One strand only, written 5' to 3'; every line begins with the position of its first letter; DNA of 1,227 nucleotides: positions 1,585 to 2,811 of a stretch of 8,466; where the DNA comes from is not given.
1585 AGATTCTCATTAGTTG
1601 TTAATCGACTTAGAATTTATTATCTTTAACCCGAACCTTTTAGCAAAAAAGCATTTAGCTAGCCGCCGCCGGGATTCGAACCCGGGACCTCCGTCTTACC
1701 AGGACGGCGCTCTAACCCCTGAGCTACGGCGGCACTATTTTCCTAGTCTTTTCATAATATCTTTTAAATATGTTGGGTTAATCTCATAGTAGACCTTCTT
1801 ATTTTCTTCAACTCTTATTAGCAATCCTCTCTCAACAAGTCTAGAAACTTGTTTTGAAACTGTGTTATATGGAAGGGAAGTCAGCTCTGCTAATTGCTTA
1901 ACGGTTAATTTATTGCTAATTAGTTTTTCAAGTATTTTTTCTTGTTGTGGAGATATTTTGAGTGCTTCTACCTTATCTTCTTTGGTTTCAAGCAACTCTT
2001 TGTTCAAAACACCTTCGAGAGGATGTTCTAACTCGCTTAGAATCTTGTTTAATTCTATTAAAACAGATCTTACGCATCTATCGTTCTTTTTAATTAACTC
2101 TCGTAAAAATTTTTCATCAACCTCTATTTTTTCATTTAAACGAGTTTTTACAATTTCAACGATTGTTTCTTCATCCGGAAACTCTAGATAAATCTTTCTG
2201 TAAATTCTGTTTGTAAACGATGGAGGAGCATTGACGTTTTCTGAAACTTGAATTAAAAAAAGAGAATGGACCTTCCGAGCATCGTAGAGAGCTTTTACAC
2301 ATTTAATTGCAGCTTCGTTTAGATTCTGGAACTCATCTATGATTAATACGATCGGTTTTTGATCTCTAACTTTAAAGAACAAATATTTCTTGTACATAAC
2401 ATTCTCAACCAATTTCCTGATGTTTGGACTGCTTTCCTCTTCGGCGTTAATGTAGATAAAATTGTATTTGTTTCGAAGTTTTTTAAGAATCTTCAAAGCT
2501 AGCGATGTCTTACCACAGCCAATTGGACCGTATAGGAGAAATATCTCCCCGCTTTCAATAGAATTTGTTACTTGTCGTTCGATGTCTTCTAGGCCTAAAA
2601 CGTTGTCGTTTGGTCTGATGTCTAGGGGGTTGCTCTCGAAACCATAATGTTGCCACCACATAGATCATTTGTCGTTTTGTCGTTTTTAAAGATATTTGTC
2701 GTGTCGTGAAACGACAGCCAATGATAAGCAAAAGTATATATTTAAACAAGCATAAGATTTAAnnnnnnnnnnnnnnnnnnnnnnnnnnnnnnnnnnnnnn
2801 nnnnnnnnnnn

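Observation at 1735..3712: Divergent module: ExeA-like AAA+-wHTH ATPase opposite an acidic 92-aa protein coupled to a MinD/ParA ATPase, sharing a repeat-rich control region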

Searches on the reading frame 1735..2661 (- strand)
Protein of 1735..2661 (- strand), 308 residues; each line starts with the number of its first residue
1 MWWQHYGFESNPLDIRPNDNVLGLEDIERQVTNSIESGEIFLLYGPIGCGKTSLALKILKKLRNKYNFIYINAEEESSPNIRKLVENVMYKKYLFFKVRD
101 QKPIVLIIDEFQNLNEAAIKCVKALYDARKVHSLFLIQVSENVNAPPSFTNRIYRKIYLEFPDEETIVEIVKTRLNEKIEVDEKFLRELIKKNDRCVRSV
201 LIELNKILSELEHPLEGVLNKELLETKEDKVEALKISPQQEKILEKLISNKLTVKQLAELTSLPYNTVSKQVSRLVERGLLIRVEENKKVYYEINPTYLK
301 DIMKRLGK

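Call 4: search_protein_families(library=pfam, proteins=[window:1735-2661:-], max_evalue=0.1)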
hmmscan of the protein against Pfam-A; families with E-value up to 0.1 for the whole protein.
window:1735-2661:- (308 aa): 55 families (the best 25 are shown)
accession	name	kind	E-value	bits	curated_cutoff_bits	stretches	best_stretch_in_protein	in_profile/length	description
PF13173.12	AAA_14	-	2.3e-12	47.5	27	1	39-134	3-92/129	AAA domain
PF00004.35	AAA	-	1.2e-09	39.1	21.2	1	42-123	2-86/131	ATPase family associated with various cellular activities (AAA)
PF13401.12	AAA_22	-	3.7e-09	37.4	27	1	38-136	5-120/130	AAA domain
PF13191.12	AAA_16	-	1.4e-08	35.9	32.6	1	36-76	20-63/167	AAA ATPase domain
PF01637.24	ATPase_2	-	5.6e-08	33.3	33.2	1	36-79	18-62/225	ATPase domain predominantly from Archaea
PF01978.25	TrmB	-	7.3e-07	29.4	25.6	1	242-296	12-67/68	Sugar-specific transcriptional regulator TrmB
PF07728.20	AAA_5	-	1.5e-06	28.7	22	1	41-132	2-96/139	AAA domain (dynein-related subfamily)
PF12802.13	MarR_2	-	2.3e-06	28.1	27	1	247-286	14-55/61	MarR family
PF12775.13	AAA_7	-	3.5e-06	27.1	25.8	1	33-112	28-110/181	P-loop containing dynein motor region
PF06068.19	TIP49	-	2.3e-05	24.2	23.8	1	37-104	49-117/347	TIP49 P-loop domain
PF00005.33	ABC_tran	-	0.00012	23.2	25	1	30-84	3-57/137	ABC transporter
PF25199.1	nSTAND_NTPase5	-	0.00013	22.3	34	1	33-138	36-133/145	Novel STAND NTPase 5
PF06745.19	ATPase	-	0.00014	21.7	26.6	1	23-115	4-93/231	KaiC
PF24883.2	NPHP3_N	-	0.00015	22.5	24.8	1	36-90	20-77/164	Nephrocystin 3, N-terminal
PF13412.12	HTH_24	-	0.00035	20.5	21.9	1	250-281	16-47/48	Winged helix-turn-helix DNA-binding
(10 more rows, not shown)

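Call 5: search_protein_families(library=ncbifam, proteins=[window:1735-2661:-], max_evalue=0.1)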
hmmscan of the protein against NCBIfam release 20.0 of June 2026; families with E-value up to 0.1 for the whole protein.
window:1735-2661:- (308 aa): 81 families (the best 25 are shown)
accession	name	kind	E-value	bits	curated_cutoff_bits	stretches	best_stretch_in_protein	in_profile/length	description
NF033788.1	HTH_metalloreg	subfamily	1.1e-09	37.9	55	1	238-303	11-77/77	metalloregulator ArsR/SmtB family transcription factor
NF003229.0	PRK04195.1-5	equivalog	2.7e-09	36.2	280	1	39-228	45-231/413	replication factor C large subunit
NF042959.1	IteA_antiphage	equivalog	6.7e-07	28.8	510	1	32-117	119-198/367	anti-phage ATPase IteA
NF033789.1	repress_SdpR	subfamily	2e-06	27.6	100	1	238-306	8-76/79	autorepressor SdpR family transcription factor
TIGR02397.1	dnaX_nterm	equivalog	2.4e-06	27.1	250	2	19-64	14-61/355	DNA polymerase III subunit gamma/tau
TIGR03015.1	pepcterm_ATPase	hypoth_equivalog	2.8e-06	27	324.5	1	1-127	1-148/269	XrtA/PEP-CTERM system-associated ATPase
NF041006.2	cell_div_CdvC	equivalog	5.7e-06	25.5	650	1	41-194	137-304/370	cell division protein CdvC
TIGR02237.1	recomb_radB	equivalog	1.2e-05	25.3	172.4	1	32-104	6-82/210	DNA repair and recombination protein RadB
NF041815.1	Avs4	equivalog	2.5e-05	21.7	1500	1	26-110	193-279/1579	AVAST type 4 anti-phage nuclease Avs4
NF001679.0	PRK00440.1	equivalog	3.6e-05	23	303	1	19-192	18-193/322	replication factor C small subunit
TIGR02640.1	gas_vesic_GvpN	equivalog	9.3e-05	22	266.8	1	25-73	8-56/262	gas vesicle protein GvpN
NF011516.0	PRK14955.1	equivalog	9.3e-05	21.4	560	1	73-200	104-225/397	DNA polymerase III subunits gamma and tau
NF009067.0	PRK12402.1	equivalog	0.00013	21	317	1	19-124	15-124/340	replication factor C small subunit 2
TIGR01242.2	TIGR01242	subfamily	0.00024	20.2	500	1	36-115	146-220/362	proteasome-activating nucleotidase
NF011526.0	PRK14965.1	equivalog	0.00026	20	670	0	19-61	16-60/578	DNA polymerase III subunits gamma and tau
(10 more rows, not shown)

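Call 9: find_homologous_proteins(query=window:1738-2661:-)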
Query window:1738-2661:- (308 aa): 41 proteins with E <= 0.001 among 4528 candidates.
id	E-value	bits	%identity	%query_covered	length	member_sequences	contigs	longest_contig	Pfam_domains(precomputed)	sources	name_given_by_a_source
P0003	3.0e-193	659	100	100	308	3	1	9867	PF13173.13,PF01978.26,PF06068.20,PF12775.14,PF12802.14,PF00004.36,PF13401.13,PF01637.25,PF07728.21,PF13191.13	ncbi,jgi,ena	-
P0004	2.3e-192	656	100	100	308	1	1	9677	PF13173.13,PF01978.26,PF12775.14,PF12802.14,PF00004.36,PF13401.13,PF01637.25,PF07728.21,PF13191.13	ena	-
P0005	4.2e-156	537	75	100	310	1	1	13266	PF13173.13,PF13412.13,PF01978.26,PF12775.14,PF12802.14,PF00004.36,PF13401.13,PF01637.25,PF13191.13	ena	-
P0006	1.0e-117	411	62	100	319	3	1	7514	PF13173.13,PF01978.26,PF01022.27,PF03965.23,PF12802.14,PF00004.36,PF13401.13,PF01637.25,PF07728.21,PF13191.13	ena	-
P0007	9.3e-116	404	61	100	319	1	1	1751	PF13173.13,PF01978.26,PF06068.20,PF12802.14,PF00004.36,PF13401.13,PF01637.25,PF07728.21,PF13191.13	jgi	-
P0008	8.2e-103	362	54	100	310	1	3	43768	PF13173.13,PF01978.26,PF01022.27,PF00004.36,PF13401.13,PF07728.21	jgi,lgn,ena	-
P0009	4.7e-95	336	53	100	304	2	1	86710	PF13173.13,PF01978.26,PF01022.27,PF00005.34,PF12775.14,PF00004.36,PF13401.13,PF01637.25,PF20720.4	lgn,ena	-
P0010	1.5e-89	318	51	100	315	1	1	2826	PF13173.13,PF13412.13,PF00004.36,PF13401.13,PF13191.13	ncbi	-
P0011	4.5e-83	297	48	100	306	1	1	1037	PF13173.13,PF12840.14,PF13412.13,PF01978.26,PF01022.27,PF12802.14,PF00004.36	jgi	jgi:predicted AAA+ superfamily ATPase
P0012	7.8e-80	286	47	100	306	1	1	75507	PF13173.13,PF12840.14,PF13412.13,PF01978.26,PF01022.27,PF12802.14,PF00004.36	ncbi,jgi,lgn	ncbi:MAG: AAA family ATPase [Nanopusillaceae archaeon]|jgi:predicted AAA+ superfamily ATPase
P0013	9.4e-80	286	47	100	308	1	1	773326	PF13173.13,PF13412.13,PF01978.26,PF01022.27,PF00005.34,PF00004.36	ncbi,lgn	ncbi:hypothetical protein YN1_4120 [Nanoarchaeota archaeon]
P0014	1.7e-77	279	47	100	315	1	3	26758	PF13173.13,PF00004.36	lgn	-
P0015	3.3e-76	275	48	100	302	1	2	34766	PF13173.13,PF12840.14,PF13412.13,PF08279.19,PF01978.26,PF01022.27,PF12802.14,PF00004.36,PF08281.19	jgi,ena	-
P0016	4.1e-76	274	48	100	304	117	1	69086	PF13173.13,PF13412.13,PF01022.27,PF12802.14,PF00004.36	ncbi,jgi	jgi:replication-associated recombination protein RarA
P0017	4.1e-76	274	46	100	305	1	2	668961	PF13173.13,PF00004.36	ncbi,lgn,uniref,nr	ncbi:hypothetical protein MJ1_0081 [Nanobdella aerobiophila]|uniref:HTH arsR-type domain-containing 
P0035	4.3e-74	268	46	100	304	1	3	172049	PF13173.13,PF13412.13,PF01022.27,PF12802.14,PF00004.36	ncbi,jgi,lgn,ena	ncbi:MAG: AAA family ATPase [Candidatus Nanopusillus sp.]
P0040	7.7e-52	195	40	95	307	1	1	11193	PF13173.13,PF01978.26,PF00004.36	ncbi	-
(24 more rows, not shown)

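Call 15: find_encoding_contigs(protein=P0017, flank=6000, max_places=1)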
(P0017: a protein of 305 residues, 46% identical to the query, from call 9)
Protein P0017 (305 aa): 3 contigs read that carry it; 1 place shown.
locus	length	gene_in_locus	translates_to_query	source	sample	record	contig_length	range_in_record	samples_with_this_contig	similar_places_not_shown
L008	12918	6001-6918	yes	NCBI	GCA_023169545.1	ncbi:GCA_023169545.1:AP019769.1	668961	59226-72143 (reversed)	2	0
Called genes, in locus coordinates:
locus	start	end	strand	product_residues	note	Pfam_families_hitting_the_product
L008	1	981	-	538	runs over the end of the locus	PF05693:Glycogen_syn, PF08323:Glyco_transf_5, PF13439:Glyco_transf_4 (faint), PF05693:Glycogen_syn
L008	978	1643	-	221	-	PF01656:CbiA, PF02374:ArsA_ATPase (faint), PF13614:AAA_31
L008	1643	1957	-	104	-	-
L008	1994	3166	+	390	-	PF03065:Glyco_hydro_57, PF01522:Polysacc_deac_1 (weak)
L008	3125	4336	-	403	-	PF08323:Glyco_transf_5, PF13439:Glyco_transf_4, PF13579:Glyco_trans_4_4 (weak), PF20706:GT4-conflict, PF00982:Glyco_transf_20 (faint), PF00534:Glycos_transf_1, PF13692:Glyco_trans_1_4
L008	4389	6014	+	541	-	PF06202:GDE_C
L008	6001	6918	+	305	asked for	PF13173:AAA_14, PF00004:AAA (faint)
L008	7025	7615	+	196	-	PF06966:DUF1295, PF02544:Steroid_dh, PF04191:PEMT, PF04140:ICMT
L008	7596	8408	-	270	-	PF00800:PDT, PF01842:ACT (weak)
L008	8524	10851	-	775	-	PF05317:Thermopsin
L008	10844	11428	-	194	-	PF13207:AAA_17, PF13238:AAA_18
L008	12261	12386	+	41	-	-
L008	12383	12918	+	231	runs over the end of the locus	PF00106:adh_short, PF13561:adh_short_C2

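Call 16: find_encoding_contigs(protein=P0013, flank=6000, max_places=1)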
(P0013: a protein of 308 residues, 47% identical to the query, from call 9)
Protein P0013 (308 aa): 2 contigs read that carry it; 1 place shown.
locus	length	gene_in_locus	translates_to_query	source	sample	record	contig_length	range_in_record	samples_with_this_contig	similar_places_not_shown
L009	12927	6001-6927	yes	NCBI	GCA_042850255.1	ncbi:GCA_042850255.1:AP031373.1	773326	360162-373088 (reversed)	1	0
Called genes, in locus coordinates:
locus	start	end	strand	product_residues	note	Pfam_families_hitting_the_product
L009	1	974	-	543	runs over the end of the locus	PF05693:Glycogen_syn, PF08323:Glyco_transf_5, PF13439:Glyco_transf_4 (weak), PF00534:Glycos_transf_1 (faint)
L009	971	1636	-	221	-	PF01656:CbiA, PF13614:AAA_31 (weak)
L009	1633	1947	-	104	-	-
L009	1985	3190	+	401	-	PF03065:Glyco_hydro_57, PF01522:Polysacc_deac_1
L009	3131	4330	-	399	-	PF08323:Glyco_transf_5, PF13439:Glyco_transf_4, PF20706:GT4-conflict, PF00982:Glyco_transf_20 (faint), PF00534:Glycos_transf_1, PF13692:Glyco_trans_1_4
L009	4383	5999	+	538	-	PF06202:GDE_C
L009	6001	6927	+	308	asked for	PF00005:ABC_tran (faint), PF13173:AAA_14, PF00004:AAA (weak), PF01978:TrmB, PF01022:HTH_5 (weak), PF13412:HTH_24 (weak)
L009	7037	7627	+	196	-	PF06966:DUF1295, PF02544:Steroid_dh (weak), PF04191:PEMT, PF04140:ICMT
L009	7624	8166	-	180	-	PF00800:PDT, PF01842:ACT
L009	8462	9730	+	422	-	PF13173:AAA_14, PF13635:DUF4143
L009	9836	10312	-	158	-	-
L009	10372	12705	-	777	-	PF05317:Thermopsin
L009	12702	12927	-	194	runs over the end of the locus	PF13207:AAA_17, PF13238:AAA_18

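Call 17: find_encoding_contigs(protein=P0035, flank=6000, max_places=1)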
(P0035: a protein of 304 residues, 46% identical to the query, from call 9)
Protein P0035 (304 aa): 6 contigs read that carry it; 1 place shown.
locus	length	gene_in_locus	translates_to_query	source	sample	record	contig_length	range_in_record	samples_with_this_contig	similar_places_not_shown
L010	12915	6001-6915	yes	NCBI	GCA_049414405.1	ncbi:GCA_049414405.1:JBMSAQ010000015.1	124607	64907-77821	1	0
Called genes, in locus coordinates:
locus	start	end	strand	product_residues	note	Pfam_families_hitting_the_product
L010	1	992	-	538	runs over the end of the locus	PF05693:Glycogen_syn, PF08323:Glyco_transf_5, PF00534:Glycos_transf_1 (faint)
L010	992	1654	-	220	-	PF01656:CbiA, PF06564:CBP_BcsQ (faint), PF10609:ParA (faint), PF13614:AAA_31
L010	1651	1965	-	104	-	-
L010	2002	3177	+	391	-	PF03065:Glyco_hydro_57, PF01522:Polysacc_deac_1 (weak)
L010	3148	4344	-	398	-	PF08323:Glyco_transf_5, PF13439:Glyco_transf_4, PF13579:Glyco_trans_4_4 (weak), PF20706:GT4-conflict, PF00982:Glyco_transf_20 (faint), PF00534:Glycos_transf_1, PF13692:Glyco_trans_1_4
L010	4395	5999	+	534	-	PF06202:GDE_C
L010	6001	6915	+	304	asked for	PF13173:AAA_14, PF00004:AAA (faint), PF01022:HTH_5 (weak), PF12802:MarR_2 (weak), PF13412:HTH_24 (weak)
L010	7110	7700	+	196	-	PF06966:DUF1295, PF02544:Steroid_dh, PF04191:PEMT, PF04140:ICMT, PF01222:ERG4_ERG24 (weak)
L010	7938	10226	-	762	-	PF05317:Thermopsin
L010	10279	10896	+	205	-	PF04013:Methyltrn_RNA_2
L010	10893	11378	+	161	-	-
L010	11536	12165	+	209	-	-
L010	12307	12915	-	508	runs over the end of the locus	-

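Call 18: find_encoding_contigs(protein=P0009, flank=6000, max_places=1)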
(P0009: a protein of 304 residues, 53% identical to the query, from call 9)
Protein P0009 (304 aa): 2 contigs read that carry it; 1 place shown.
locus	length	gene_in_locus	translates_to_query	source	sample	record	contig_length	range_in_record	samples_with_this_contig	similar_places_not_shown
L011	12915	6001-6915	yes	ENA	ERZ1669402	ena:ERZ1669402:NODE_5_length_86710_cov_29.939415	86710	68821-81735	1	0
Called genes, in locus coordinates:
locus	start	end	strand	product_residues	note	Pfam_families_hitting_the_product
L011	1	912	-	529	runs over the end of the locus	PF05693:Glycogen_syn, PF08323:Glyco_transf_5, PF13692:Glyco_trans_1_4 (faint), PF05693:Glycogen_syn, PF20706:GT4-conflict (weak), PF00534:Glycos_transf_1 (weak)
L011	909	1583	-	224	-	PF01656:CbiA, PF06564:CBP_BcsQ (faint), PF10609:ParA (weak), PF13614:AAA_31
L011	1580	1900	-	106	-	-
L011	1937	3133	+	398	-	PF03065:Glyco_hydro_57, PF01522:Polysacc_deac_1 (weak)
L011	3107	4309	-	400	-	PF08323:Glyco_transf_5, PF13439:Glyco_transf_4, PF20706:GT4-conflict, PF13579:Glyco_trans_4_4 (weak), PF00534:Glycos_transf_1, PF13692:Glyco_trans_1_4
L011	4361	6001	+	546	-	PF06202:GDE_C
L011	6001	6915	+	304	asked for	PF00005:ABC_tran (faint), PF01637:ATPase_2 (weak), PF12775:AAA_7 (weak), PF20720:nSTAND3 (faint), PF13173:AAA_14, PF00004:AAA, PF01978:TrmB (weak), PF01022:HTH_5, +1 more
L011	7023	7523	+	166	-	-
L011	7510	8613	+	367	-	PF04055:Radical_SAM, PF13353:Fer4_12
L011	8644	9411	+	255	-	PF05362:Lon_C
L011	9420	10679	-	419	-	PF00079:Serpin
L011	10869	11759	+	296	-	PF01171:ATP_bind_3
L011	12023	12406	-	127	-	PF00800:PDT (weak), PF01842:ACT (weak)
